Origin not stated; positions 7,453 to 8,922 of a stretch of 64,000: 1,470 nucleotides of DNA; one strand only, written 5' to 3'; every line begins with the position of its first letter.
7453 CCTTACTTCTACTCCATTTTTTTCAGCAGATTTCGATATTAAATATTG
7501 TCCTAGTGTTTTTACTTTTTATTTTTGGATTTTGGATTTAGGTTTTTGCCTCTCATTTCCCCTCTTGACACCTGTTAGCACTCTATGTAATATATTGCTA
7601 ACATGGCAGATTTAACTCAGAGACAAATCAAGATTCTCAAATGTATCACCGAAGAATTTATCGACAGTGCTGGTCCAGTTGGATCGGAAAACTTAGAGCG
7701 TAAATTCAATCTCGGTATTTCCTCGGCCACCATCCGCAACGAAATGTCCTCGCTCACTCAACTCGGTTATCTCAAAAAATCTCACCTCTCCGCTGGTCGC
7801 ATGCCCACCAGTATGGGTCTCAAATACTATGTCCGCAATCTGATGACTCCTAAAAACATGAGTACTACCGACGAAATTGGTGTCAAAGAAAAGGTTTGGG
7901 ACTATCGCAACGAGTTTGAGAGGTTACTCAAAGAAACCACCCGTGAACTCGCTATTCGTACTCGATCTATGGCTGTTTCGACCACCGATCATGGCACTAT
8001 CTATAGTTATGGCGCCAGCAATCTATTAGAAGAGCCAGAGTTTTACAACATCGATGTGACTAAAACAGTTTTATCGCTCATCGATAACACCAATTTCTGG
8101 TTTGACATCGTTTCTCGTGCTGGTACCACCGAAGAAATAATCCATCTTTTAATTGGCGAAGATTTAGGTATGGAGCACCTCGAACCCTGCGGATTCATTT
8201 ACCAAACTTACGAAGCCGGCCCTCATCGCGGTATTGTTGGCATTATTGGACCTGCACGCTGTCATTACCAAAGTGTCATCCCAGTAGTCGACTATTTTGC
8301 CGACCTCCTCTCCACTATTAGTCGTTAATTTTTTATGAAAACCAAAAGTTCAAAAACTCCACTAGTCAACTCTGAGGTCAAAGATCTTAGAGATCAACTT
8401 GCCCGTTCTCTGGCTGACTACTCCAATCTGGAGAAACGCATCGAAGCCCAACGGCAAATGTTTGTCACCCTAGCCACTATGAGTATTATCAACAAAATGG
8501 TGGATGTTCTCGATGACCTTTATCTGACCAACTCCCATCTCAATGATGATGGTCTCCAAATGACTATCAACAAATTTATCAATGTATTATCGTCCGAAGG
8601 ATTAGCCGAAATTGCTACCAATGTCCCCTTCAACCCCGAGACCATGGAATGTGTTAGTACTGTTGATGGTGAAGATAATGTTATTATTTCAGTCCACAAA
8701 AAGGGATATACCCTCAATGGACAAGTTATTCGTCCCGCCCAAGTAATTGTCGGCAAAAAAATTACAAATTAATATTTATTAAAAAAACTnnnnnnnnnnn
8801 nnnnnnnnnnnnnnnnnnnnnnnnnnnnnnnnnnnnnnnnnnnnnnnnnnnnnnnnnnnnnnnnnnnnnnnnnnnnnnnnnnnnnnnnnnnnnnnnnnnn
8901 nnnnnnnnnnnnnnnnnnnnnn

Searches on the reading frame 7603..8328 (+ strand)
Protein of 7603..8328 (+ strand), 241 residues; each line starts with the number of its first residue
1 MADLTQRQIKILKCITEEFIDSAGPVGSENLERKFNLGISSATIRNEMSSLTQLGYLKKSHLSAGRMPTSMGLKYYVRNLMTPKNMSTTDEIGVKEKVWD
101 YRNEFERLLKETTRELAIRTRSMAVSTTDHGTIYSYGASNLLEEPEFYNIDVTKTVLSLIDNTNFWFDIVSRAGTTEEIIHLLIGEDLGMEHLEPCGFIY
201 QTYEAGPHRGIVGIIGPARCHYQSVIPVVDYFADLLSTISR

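Call 4: search_protein_families(library=pfam, proteins=[window:7603-8328:+], max_evalue=1)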
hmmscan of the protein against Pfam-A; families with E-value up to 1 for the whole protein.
window:7603-8328:+ (241 aa): 5 families
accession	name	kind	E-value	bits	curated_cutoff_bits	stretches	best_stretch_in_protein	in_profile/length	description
PF01628.27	HrcA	-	1.3e-17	64.9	22.2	1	104-226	104-215/215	HrcA protein C terminal domain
PF01726.22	LexA_DNA_bind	-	0.0064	16.7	23.7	1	1-58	1-57/65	LexA DNA binding domain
PF03444.21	HrcA_DNA-bdg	-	0.0077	16.3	21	1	3-70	1-67/79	Winged helix-turn-helix transcription repressor, HrcA DNA-binding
PF05491.19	RuvB_C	-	0.027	14.8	24.7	1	4-76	4-71/72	RuvB C-terminal winged helix domain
PF08220.18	HTH_DeoR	-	0.037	14.2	21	1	37-61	24-48/57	DeoR-like helix-turn-helix domain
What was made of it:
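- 7603..8328 (+): hrcA. Pfam HrcA C-terminal domain, E 1.3e-17 (call 4)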

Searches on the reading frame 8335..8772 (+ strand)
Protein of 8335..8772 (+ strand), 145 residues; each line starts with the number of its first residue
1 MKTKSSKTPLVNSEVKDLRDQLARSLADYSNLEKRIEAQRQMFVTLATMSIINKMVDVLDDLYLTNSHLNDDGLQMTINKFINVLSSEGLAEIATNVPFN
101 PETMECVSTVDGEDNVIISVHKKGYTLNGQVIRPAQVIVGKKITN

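Call 4: search_protein_families(library=pfam, proteins=[window:8335-8772:+], max_evalue=1)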
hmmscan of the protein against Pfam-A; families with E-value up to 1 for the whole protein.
window:8335-8772:+ (145 aa): 1 family
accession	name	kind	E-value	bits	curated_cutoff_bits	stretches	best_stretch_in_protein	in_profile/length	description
PF01025.24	GrpE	-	1e-28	100.5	25.8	1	11-141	23-165/165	GrpE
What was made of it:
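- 8335..8772 (+): grpE. Pfam GrpE, E 1e-28 (call 4)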

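Call 17: find_related_loci(query=window:8335-8772:+, collection=genome_contigs, flank=10000)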
Query window:8335-8772:+ (145 aa) in genome_contigs; peptide patterns used: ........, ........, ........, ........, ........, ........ (x = any residue, [..] = any of these).
111 stretches matched a pattern; 10 encode a relative of the query (tblastn E <= 1e-3); 10 distinct loci.
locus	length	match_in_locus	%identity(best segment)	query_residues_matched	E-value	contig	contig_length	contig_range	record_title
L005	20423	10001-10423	70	1-142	3e-66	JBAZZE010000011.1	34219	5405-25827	MAG: Candidatus Shapirobacteria bacterium isolate SO_2017_GW1_99 NODE_5627_length_34219_cov_2.396075_OW334_2017, whole g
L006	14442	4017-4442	61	2-141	2e-54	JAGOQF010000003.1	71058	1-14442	Candidatus Shapirobacteria bacterium isolate Go_SlDig_bin_387 Go_SlDig_891_length_71058_cov_6.628724, whole genome shotg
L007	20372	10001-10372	65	18-140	1e-52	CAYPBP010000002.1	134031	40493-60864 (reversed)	MAG TPA_asm: uncultured Gammaproteobacteria bacterium isolate SRP192927_co5_99 genome assembly, contig: NODE_43_length_1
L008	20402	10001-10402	53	11-143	1e-46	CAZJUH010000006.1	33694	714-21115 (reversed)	MAG TPA_asm: uncultured Gammaproteobacteria bacterium isolate binchicken_co220_54 genome assembly, contig: NODE_735_leng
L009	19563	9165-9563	52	11-142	3e-45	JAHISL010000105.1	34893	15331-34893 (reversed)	MAG: Patescibacteria group bacterium isolate MM_PC_MetaG.mb.172 MM_PC_MetaG.mb.172_k141_1981740, whole genome shotgun se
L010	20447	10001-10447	50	1-142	2e-44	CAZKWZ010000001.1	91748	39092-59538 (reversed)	MAG TPA_asm: uncultured Gammaproteobacteria bacterium isolate SRP220891_co1_32 genome assembly, contig: NODE_387_length_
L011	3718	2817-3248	49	2-141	4e-44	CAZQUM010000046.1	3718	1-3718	MAG TPA_asm: uncultured Gammaproteobacteria bacterium isolate SRP294416_co3_917 genome assembly, contig: NODE_67433_leng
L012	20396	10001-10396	41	11-141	6e-35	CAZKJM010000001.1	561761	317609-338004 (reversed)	MAG TPA_asm: uncultured Gammaproteobacteria bacterium isolate binchicken_co20_415 genome assembly, contig: NODE_8_length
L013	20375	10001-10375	45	18-141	3e-32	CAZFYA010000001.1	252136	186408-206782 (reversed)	MAG TPA_asm: uncultured Gammaproteobacteria bacterium isolate SRP239243_co2_396 genome assembly, contig: NODE_17_length_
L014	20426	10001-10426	69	1-143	1e-65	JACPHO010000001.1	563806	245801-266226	MAG: Candidatus Shapirobacteria bacterium isolate NC_groundwater_416_Ag_B-0.1um_40_33 GD18-4_B1_scaffold_56969, whole ge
